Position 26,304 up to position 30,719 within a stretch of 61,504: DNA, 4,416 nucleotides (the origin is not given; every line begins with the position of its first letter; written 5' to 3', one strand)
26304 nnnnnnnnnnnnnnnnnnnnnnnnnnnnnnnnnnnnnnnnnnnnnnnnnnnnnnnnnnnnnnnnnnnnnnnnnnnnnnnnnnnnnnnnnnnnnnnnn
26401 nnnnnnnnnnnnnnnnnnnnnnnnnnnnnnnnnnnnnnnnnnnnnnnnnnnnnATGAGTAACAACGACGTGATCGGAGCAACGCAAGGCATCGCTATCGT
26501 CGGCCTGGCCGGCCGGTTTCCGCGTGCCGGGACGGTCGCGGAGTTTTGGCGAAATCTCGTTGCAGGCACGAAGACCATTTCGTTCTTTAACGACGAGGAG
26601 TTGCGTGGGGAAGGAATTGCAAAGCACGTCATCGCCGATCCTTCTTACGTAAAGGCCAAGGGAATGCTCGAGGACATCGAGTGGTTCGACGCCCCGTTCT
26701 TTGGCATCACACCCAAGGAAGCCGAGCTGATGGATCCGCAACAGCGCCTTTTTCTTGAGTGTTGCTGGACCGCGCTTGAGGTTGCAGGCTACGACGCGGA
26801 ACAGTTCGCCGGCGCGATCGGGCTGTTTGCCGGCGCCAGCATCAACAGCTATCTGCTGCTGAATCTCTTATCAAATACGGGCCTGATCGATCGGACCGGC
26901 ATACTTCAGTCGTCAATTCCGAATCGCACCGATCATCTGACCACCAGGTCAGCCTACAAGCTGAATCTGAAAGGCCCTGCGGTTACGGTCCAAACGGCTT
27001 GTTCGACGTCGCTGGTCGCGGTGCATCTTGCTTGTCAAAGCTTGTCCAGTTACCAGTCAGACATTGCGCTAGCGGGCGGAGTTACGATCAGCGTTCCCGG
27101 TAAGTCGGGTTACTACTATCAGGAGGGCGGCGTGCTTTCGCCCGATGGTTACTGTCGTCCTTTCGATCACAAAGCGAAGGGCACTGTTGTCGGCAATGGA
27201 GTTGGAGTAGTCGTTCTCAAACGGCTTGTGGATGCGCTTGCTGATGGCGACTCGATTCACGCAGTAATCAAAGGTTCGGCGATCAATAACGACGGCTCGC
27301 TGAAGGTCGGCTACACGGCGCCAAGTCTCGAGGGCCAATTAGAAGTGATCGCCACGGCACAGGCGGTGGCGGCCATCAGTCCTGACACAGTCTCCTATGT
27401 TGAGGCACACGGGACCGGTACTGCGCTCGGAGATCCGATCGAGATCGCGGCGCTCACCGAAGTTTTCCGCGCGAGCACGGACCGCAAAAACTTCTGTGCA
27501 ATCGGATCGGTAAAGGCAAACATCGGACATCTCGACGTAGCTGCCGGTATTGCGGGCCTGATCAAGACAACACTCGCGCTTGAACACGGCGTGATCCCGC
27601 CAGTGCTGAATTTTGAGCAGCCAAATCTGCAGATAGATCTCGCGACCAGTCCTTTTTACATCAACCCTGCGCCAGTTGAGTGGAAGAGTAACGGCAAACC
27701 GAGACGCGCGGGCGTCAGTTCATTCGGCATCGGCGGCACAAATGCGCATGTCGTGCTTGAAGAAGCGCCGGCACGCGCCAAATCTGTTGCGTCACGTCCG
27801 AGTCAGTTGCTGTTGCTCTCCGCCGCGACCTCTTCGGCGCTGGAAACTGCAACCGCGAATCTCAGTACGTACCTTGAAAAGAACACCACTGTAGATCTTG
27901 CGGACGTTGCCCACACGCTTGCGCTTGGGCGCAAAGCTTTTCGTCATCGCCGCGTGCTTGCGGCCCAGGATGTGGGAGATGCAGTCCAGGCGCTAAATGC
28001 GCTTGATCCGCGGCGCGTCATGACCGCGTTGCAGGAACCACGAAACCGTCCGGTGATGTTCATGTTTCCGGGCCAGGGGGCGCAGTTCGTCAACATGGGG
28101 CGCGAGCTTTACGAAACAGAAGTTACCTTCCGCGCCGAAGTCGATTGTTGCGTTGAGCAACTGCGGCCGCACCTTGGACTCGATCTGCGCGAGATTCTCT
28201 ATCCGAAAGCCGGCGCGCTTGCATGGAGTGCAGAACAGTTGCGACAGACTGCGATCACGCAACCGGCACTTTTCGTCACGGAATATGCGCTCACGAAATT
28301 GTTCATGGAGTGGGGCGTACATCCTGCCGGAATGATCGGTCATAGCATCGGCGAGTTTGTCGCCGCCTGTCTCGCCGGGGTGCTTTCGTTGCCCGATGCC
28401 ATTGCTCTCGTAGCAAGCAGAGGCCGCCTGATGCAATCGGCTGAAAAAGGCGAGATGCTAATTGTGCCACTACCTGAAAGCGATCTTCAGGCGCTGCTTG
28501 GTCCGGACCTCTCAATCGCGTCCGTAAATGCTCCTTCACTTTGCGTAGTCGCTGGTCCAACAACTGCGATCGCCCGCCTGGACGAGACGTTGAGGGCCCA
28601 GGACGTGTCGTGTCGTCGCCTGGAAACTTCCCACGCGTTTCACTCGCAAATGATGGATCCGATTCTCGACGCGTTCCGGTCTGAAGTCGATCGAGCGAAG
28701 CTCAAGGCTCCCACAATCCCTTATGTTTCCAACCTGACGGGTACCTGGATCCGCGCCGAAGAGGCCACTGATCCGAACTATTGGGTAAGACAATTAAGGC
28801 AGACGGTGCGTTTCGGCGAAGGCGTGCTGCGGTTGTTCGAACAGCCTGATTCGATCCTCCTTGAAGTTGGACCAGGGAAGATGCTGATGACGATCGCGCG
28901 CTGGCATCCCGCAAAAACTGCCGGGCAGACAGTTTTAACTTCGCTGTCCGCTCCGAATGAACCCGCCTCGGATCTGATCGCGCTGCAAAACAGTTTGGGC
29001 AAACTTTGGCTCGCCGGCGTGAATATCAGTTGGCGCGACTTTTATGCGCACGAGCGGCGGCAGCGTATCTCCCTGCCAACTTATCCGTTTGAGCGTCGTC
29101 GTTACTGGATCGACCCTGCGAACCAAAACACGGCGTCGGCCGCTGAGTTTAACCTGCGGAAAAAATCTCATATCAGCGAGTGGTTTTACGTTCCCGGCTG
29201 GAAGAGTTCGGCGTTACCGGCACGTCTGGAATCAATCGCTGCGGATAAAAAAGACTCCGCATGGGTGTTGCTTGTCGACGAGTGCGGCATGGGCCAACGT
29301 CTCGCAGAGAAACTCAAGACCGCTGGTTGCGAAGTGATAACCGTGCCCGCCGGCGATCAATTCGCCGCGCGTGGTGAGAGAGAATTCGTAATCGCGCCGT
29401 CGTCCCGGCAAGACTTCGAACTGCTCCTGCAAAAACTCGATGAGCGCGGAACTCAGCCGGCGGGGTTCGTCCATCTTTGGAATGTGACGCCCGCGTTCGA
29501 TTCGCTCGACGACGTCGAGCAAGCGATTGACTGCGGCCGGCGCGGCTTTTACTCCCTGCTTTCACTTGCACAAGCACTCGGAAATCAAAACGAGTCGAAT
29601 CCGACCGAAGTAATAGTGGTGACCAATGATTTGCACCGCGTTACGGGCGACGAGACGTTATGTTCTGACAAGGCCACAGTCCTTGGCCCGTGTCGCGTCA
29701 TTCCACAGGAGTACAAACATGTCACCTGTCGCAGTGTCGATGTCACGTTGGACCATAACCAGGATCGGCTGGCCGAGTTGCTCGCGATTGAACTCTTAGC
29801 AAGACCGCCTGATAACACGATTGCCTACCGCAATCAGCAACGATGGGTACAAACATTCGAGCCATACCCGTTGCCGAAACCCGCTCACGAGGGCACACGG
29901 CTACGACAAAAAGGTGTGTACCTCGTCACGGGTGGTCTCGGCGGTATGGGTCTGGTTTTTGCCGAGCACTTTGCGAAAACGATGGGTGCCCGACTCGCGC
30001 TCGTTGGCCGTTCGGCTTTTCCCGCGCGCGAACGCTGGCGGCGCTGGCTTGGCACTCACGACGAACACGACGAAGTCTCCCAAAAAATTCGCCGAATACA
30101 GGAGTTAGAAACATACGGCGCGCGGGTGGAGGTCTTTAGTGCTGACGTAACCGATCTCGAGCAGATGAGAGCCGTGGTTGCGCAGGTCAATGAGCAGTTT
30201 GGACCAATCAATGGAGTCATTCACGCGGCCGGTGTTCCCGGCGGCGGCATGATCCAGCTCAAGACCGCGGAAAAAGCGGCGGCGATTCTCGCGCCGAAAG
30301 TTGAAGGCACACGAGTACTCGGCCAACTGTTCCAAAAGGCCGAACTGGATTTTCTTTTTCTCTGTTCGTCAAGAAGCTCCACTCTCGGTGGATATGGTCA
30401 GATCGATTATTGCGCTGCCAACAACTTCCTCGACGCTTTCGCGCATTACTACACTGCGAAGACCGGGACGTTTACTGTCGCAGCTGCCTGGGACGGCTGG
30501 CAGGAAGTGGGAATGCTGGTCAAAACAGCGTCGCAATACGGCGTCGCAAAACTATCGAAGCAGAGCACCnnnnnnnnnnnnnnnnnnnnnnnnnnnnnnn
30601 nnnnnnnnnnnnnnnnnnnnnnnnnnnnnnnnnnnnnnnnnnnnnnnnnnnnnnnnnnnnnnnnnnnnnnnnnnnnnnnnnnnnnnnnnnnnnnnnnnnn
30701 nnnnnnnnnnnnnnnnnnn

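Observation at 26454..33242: PKS module with KR before DH, an NRPS-type GGDS carrier and a C-terminal luciferase-like monooxygenase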

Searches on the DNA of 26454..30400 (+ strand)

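Call 41: search_dna_similar(query=window:26454-30400:+, collection=ecoli_genomes, mode=distant, max_rows=5, max_evalue=0.001)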
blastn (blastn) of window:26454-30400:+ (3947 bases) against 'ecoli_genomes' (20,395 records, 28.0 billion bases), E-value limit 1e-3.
Records with a match: 292; places in all: 868; records where one place covers at least 80% of the query: 0.
Genomes with a match: 292 of 5426; with a place that covers at least 80% of the query: 0. Places per genome that has any: lowest 1, median 3, highest 3. On chromosomes: 865 places; on plasmids: 3.
Best place of each record, by identity: 60-80% 292.
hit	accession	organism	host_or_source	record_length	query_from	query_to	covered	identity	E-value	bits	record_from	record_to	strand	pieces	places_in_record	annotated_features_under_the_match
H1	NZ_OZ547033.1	Escherichia coli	Homo sapiens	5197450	499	1319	21%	64.4%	2e-23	122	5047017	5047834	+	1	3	clbI: colibactin polyketide synthase ClbI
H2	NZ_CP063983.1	Escherichia coli strain 25DN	LAB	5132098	499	1319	21%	64.4%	2e-22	118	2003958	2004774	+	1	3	clbI: colibactin polyketide synthase ClbI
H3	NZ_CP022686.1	Escherichia coli Nissle 1917 strain Nissle 1917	Homo sapiens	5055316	499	1319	21%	64.3%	8e-22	117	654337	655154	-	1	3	clbI: colibactin polyketide synthase ClbI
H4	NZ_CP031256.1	Escherichia coli strain M16807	Homo sapiens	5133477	499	1319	21%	64.3%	8e-22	117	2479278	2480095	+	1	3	clbI: colibactin polyketide synthase ClbI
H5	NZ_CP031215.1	Escherichia coli strain Es_ST80_L1_NDM_10_2017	Homo sapiens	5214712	499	1319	21%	64.3%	8e-22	117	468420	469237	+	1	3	clbI: colibactin polyketide synthase ClbI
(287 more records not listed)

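Call 42: get_annotated_region(hit=H3, flank=20000)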
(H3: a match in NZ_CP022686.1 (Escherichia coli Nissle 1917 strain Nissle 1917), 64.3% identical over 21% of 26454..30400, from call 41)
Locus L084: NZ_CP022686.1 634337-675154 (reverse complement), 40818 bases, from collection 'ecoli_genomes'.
description: Escherichia coli Nissle 1917 chromosome, complete genome
organism: Escherichia coli Nissle 1917 strain Nissle 1917 (NCBI taxid 316435)
replicon: chromosome; assembly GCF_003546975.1
host: Homo sapiens; source: stool; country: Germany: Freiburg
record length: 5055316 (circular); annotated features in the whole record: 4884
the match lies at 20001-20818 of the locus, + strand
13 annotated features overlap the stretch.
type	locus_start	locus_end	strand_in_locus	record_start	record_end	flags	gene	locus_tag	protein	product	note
CDS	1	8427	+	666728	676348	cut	clbB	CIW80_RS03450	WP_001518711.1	colibactin hybrid non-ribosomal peptide synthetase/type I polyketide synthase ClbB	-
CDS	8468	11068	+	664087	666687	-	clbC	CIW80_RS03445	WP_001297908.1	colibactin polyketide synthase ClbC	-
CDS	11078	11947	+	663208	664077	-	clbD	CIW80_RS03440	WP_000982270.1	colibactin biosynthesis dehydrogenase ClbD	-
CDS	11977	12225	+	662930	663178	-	clbE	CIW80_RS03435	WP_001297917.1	colibactin biosynthesis aminomalonyl-acyl carrier protein ClbE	-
CDS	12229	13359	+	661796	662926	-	clbF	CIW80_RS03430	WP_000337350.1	colibactin biosynthesis dehydrogenase ClbF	-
CDS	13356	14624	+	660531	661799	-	clbG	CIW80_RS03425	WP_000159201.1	colibactin biosynthesis acyltransferase ClbG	-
CDS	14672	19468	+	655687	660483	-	clbH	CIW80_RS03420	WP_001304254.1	colibactin non-ribosomal peptide synthetase ClbH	-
CDS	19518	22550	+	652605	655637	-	clbI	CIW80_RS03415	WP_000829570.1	colibactin polyketide synthase ClbI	-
CDS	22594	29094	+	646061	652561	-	clbJ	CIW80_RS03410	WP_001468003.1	colibactin non-ribosomal peptide synthetase ClbJ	-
CDS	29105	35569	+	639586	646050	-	clbK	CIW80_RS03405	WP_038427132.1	colibactin hybrid non-ribosomal peptide synthetase/type I polyketide synthase ClbK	-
CDS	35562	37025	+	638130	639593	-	clbL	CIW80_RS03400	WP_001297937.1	colibactin biosynthesis amidase ClbL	-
CDS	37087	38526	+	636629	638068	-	clbM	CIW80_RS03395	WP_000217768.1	precolibactin export MATE transporter ClbM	-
CDS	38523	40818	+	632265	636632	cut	clbN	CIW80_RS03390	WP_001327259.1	colibactin non-ribosomal peptide synthetase ClbN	-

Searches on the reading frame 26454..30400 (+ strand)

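Call 43: search_protein_families(library=pfam, proteins=[L084:1-8424:+], max_evalue=0.001)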
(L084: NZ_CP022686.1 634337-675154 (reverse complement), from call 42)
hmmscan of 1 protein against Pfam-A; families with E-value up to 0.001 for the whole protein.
L084:1-8424:+ (2808 aa): 18 families
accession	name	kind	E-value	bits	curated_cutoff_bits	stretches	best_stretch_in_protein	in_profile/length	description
PF00501.34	AMP-binding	-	4.6e-66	223.6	29.9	1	105-442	1-383/384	AMP-binding enzyme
PF00109.32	ketoacyl-synt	-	2.3e-62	211.3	20.8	1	688-934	3-252/252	Beta-ketoacyl synthase, N-terminal domain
PF00698.26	Acyl_transf_1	-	1.4e-49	169.7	32.7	1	1206-1479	2-273/319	Acyl transferase domain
PF02801.28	Ketoacyl-synt_C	-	9e-41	139.1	20.8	1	942-1058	1-118/119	Beta-ketoacyl synthase, C-terminal domain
PF00550.31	PP-binding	-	5.5e-27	94.3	20.8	2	604-667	2-67/67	Phosphopantetheine attachment site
PF08659.16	KR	-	1.8e-22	80.5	22.6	1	1796-1967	4-179/180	KR domain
PF13602.12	ADH_zinc_N_2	-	9.7e-21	75.5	27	1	2463-2598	1-134/134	Zinc-binding dehydrogenase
PF00107.32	ADH_zinc_N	-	4.4e-17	62.7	31.8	1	2431-2532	1-101/129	Zinc-binding dehydrogenase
PF21089.3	PKS_DH_N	-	2.7e-15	56.6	27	1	2003-2091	13-102/103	Polyketide synthase dehydratase domain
PF22621.2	CurL-like_PKS_C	-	2.9e-14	53.2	27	1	1123-1177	1-55/64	CurL-like, PKS C-terminal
PF00106.31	adh_short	-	1.4e-13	51.3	26.6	1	1794-1955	2-168/195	short chain dehydrogenase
PF13561.12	adh_short_C2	-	6.4e-13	49.3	27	1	1801-1950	5-157/236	Enoyl-(Acyl carrier protein) reductase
PF16197.11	KAsynt_C_assoc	-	4.1e-12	46.9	33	1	1062-1171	2-107/111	Ketoacyl-synthetase C-terminal extension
PF22336.2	RhiE-like_linker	-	2.4e-11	43.9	27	1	1127-1178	2-52/67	RhiE-like, KS-MAT linker domain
PF08240.17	ADH_N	-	9.6e-11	42.3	23.5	1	2306-2389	1-103/104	Alcohol dehydrogenase GroES-like domain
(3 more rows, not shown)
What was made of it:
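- On ClbB-type cis-AT module layout (KS-AT-KR-DH-[ER]-carrier): Pfam on ClbB (call 43).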

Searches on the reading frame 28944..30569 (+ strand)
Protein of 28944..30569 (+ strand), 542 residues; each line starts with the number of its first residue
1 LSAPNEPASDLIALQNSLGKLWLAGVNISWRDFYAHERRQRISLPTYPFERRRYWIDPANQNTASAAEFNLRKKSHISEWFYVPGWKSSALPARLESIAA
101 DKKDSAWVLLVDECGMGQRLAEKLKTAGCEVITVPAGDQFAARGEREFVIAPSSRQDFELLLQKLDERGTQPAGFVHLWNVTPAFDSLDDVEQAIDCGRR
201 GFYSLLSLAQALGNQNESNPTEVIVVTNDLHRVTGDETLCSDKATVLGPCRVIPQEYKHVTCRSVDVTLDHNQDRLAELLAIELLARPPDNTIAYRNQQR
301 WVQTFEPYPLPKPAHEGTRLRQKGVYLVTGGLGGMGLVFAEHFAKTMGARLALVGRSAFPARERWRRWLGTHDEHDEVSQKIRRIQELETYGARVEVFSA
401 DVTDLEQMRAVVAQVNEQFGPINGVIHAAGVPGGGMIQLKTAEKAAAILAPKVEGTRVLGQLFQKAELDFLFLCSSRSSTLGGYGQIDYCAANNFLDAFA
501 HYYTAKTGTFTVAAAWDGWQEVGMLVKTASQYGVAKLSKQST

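Call 72: predict_structure(alignment_id=A2)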
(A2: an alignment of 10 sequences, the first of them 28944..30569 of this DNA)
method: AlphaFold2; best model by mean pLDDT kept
length: 542 residues; sequences in the alignment: 10
mean_pLDDT: 70.5   pTM: 0.73
mean pLDDT of the five models: 70.5, 68.5, 67.7, 67.2, 64.5
residues with pLDDT >= 90: 117; 70-90: 240; 50-70: 50; < 50: 135
segments of 3 or more residues with pLDDT < 50: 1-83, 306-316, 432-439, 478-485, 518-542
pLDDT, mean of each block of 10 residues (from residue 1): 33 38 34 33 27 27 27 29 61 74 83 90 91 93 90 90 88 90 87 87 86 77 88 70 80 73 86 88 82 82 54 51 89 71 86 87 89 84 87 89 93 95 87 41 70 88 90 60 50 76 80 56 33 30 24
secondary structure, 60 per line:
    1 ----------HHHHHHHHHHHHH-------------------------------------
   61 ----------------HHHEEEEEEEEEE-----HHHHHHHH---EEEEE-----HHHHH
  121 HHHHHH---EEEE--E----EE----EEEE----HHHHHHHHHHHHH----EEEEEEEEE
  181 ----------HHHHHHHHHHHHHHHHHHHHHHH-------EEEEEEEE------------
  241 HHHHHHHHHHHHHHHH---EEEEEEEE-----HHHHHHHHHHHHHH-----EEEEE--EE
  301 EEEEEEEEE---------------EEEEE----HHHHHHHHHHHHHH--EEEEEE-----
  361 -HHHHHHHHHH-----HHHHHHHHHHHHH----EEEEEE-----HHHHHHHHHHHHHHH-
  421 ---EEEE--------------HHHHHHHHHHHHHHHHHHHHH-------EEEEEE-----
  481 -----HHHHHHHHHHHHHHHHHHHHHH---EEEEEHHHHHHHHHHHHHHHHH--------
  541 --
elements in order: H11-23 E80-89 H95-102 E106-110 H116-126 E130-133 E147-150 H155-167 E172-180 H191-213 E221-228 H241-256 E260-267 H273-286 E292-296 E299-309 E325-329 H334-347 E350-355 H362-371 H377-389 E394-399 H405-419 E424-427 H442-462 E470-475 H486-507 E511-515 H516-532
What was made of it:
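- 28944..29168 (+): Post-AT linker (contains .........). Low-confidence, non-globular in the model, call 72.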

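Call 75: fold_search(model_id=the predicted structure, library=pdb)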
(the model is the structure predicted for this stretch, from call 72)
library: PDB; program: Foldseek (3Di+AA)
matches with E <= 10: 1987; with E <= 0.001: 1791
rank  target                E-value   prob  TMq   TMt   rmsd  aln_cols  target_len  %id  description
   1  6ulw_B                2.0e-30  1.00  0.70  0.33   4.7       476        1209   22  Adenylation, ketoreductase, and pseudo Asub multidomain structure of a keto acid-selecting NRPS module (released 2020-02-19)
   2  6ulw_A                3.2e-30  1.00  0.69  0.33   5.0       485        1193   23  Adenylation, ketoreductase, and pseudo Asub multidomain structure of a keto acid-selecting NRPS module (released 2020-02-19)
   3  6ulw_C                5.0e-30  1.00  0.70  0.33   4.8       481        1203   23  Adenylation, ketoreductase, and pseudo Asub multidomain structure of a keto acid-selecting NRPS module (released 2020-02-19)
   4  6ulw_D                7.1e-30  1.00  0.69  0.33   4.8       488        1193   23  Adenylation, ketoreductase, and pseudo Asub multidomain structure of a keto acid-selecting NRPS module (released 2020-02-19)
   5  5d2e                  3.4e-27  1.00  0.64  0.71   4.0       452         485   21  crystal structure of an N-terminal ketoreductase from macrolactin assembly line (released 2015-08-26)
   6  5ktk                  3.9e-25  1.00  0.59  0.70   4.8       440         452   23  Ketoreductase from module 3 of the bacillaene synthase from Bacillus subtilis 168 (released 2016-09-07)
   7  6w7s_A                1.3e-21  1.00  0.60  0.69   3.9       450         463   24  Ketoreductase from module 1 of the 6-deoxyerythronolide B synthase (KR1) in complex with antibody fragment (Fab) 2G10 (released 2020-09-09)
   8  4imp_A                1.4e-21  1.00  0.59  0.61   4.9       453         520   25  The missing linker: a dimerization motif located within polyketide synthase modules (released 2013-03-27)
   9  7s6d_C                2.2e-21  1.00  0.61  0.69   4.3       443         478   26  CryoEM structure of modular PKS holo-Lsd14 bound to antibody fragment 1B2, composite structure (released 2021-11-03)
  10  2fr0                  3.2e-21  1.00  0.59  0.68   4.3       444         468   24  The first ketoreductase of the erythromycin synthase (crystal form 1) (released 2006-04-04)
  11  4imp_C                3.6e-21  1.00  0.59  0.61   4.4       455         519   25  The missing linker: a dimerization motif located within polyketide synthase modules (released 2013-03-27)
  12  7m7f_A                3.6e-21  1.00  0.60  0.25  20.4       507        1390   25  6-Deoxyerythronolide B synthase (DEBS) module 1 in complex with antibody fragment 1B2: State 1 (released 2021-11-17)
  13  7s6b_C                6.4e-21  1.00  0.59  0.63   4.9       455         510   25  Crystal structure of modular polyketide synthase apo-Lsd14 from the Lasalocid biosynthesis pathway, trapped in the tra (released 2021-11-03)
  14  4imp_B                8.0e-21  1.00  0.59  0.61   5.1       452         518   25  The missing linker: a dimerization motif located within polyketide synthase modules (released 2013-03-27)
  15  6wh9_D                1.2e-20  1.00  0.60  0.71   3.9       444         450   22  Ketoreductase from module 1 of the 6-deoxyerythronolide B synthase (KR1) in complex with antibody fragment (Fab) 1D10 (released 2020-09-09)
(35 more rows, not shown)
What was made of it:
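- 29169..29903 (+): psiKR structural subdomain (aa 906-1150). No hot-dog fold. Model and Foldseek in calls 72, 75.
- KR didomain fold in calls 72 and 75.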
